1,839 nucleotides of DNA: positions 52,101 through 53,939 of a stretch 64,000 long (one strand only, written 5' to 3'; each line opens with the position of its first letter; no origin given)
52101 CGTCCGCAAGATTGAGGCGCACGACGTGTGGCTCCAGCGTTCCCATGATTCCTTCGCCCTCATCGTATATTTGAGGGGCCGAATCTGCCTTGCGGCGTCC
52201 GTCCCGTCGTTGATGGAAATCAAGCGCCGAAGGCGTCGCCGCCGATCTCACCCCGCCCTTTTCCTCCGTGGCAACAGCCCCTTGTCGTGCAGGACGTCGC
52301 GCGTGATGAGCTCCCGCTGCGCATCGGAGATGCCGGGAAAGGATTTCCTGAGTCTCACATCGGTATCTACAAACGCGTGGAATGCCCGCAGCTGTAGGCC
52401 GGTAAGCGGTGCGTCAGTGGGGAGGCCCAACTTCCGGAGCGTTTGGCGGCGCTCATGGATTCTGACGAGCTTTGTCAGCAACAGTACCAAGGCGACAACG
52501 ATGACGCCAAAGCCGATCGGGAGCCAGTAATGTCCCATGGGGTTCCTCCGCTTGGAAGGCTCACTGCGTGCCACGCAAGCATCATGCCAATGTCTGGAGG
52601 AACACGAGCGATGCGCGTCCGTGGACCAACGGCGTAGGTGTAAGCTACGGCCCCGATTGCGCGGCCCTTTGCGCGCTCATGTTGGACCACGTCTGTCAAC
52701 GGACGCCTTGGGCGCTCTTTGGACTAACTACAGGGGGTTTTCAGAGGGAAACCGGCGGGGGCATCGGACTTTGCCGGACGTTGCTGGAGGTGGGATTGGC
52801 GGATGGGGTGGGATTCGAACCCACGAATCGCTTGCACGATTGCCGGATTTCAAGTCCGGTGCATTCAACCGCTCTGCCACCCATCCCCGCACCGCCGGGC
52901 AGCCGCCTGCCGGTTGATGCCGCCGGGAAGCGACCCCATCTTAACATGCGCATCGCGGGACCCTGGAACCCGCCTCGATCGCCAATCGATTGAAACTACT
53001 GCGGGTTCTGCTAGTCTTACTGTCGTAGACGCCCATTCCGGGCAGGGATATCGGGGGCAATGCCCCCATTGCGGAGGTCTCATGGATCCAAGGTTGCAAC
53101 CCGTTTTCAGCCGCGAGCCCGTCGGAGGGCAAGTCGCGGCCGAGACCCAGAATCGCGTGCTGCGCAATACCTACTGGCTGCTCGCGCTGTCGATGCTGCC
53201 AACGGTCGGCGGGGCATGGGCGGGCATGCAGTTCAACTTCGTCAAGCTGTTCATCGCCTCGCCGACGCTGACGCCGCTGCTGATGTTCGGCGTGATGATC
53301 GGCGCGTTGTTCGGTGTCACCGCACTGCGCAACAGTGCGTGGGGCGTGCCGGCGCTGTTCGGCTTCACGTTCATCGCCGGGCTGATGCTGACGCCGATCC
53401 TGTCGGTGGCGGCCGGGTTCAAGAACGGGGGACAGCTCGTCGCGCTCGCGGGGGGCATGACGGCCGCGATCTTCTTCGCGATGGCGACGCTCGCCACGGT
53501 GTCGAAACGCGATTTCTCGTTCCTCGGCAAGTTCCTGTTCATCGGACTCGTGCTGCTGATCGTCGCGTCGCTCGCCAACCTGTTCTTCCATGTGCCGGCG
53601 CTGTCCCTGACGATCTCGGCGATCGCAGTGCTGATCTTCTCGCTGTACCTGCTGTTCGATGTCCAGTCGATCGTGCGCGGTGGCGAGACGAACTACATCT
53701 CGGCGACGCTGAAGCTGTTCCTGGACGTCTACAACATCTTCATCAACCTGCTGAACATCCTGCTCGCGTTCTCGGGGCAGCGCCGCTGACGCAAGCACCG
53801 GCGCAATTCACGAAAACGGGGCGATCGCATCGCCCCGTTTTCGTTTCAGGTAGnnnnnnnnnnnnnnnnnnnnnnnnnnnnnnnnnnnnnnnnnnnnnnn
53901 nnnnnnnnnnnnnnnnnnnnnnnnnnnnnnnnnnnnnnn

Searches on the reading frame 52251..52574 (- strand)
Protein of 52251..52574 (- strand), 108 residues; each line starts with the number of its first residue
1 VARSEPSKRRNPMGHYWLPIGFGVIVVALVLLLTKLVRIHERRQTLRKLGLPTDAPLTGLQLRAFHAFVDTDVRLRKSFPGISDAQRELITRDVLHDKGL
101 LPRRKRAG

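Call 5: search_protein_families(library=pfam, proteins=[window:52251-52574:-], max_evalue=1)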
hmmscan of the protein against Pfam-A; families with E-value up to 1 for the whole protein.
seq(108 aa): 0 families

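Call 9: search_protein_families(library=phrogs, proteins=[window:52251-52574:-], max_evalue=1)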
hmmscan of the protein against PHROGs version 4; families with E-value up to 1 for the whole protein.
seq(108 aa): 0 families

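Call 10: search_protein_families(library=ncbifam, proteins=[window:52251-52574:-], max_evalue=1)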
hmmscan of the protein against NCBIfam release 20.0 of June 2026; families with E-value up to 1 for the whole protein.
seq(108 aa): 1 family
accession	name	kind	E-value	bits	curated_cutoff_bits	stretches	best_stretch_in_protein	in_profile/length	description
NF050109.1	galactan_ABC_perm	equivalog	0.16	11.5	380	1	9-40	37-68/272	galactan export ABC transporter permease subunit Wzm/RfbD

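Call 11: search_protein_families(library=padloc, proteins=[window:52251-52574:-], max_evalue=1)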
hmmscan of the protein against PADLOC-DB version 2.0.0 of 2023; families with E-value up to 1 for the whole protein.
seq(108 aa): 0 families

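Call 83: find_homologous_proteins(query=A7, max_evalue=0.001)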
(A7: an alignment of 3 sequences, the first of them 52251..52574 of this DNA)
Query A7 (3 sequences) (108 aa, profile of the alignment): 81 proteins with E <= 0.001 among 5576 candidates.
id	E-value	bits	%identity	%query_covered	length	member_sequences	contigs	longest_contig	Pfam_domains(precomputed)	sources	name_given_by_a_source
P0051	6.7e-50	186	99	89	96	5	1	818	-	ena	-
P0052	2.3e-49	184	89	88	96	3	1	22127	-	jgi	jgi:hypothetical protein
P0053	1.7e-46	175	91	89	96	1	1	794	-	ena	-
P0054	5.1e-46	173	93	89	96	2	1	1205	-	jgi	jgi:hypothetical protein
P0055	1.1e-43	166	55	61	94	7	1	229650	-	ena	-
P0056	6.1e-41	157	51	86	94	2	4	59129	-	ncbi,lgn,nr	ncbi:MAG: hypothetical protein KGL70_10725 [Betaproteobacteria bacterium]|nr:hypothetical protein [B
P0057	1.0e-40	156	70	89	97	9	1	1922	-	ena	-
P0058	1.1e-40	156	48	86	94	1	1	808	-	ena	-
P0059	1.8e-40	155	56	84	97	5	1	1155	-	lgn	-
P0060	1.8e-40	155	49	86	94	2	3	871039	-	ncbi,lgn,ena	-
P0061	5.2e-40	154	51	87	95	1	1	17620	-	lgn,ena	-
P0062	5.2e-40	154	52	86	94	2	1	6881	-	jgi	jgi:hypothetical protein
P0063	9.2e-40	153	53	86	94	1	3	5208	-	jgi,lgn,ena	-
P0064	1.2e-39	153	52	86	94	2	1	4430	-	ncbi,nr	ncbi:MAG TPA: hypothetical protein VLU54_12675 [Casimicrobiaceae bacterium]|nr:hypothetical protein 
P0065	1.5e-39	152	49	86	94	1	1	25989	-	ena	-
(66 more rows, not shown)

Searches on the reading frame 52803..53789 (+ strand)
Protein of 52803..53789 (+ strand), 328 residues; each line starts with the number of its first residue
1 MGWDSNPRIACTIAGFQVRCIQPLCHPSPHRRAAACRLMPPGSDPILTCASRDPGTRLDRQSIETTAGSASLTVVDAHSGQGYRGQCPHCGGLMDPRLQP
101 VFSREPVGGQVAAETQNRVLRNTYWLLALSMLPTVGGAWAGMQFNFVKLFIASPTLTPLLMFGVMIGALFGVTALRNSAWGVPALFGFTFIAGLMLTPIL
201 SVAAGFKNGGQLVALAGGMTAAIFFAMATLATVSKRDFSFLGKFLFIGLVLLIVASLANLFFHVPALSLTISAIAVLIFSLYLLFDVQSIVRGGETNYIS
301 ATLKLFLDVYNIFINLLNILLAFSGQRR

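Call 41: search_protein_families(library=pfam, proteins=[window:52803-53789:+], max_evalue=0.1)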
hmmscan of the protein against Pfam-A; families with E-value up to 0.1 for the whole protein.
window:52803-53789:+ (328 aa): 1 family
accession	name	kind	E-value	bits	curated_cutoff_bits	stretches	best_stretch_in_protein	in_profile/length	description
PF01027.25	Bax1-I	-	1e-49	169.6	34.1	1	117-320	1-207/207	Inhibitor of apoptosis-promoting Bax1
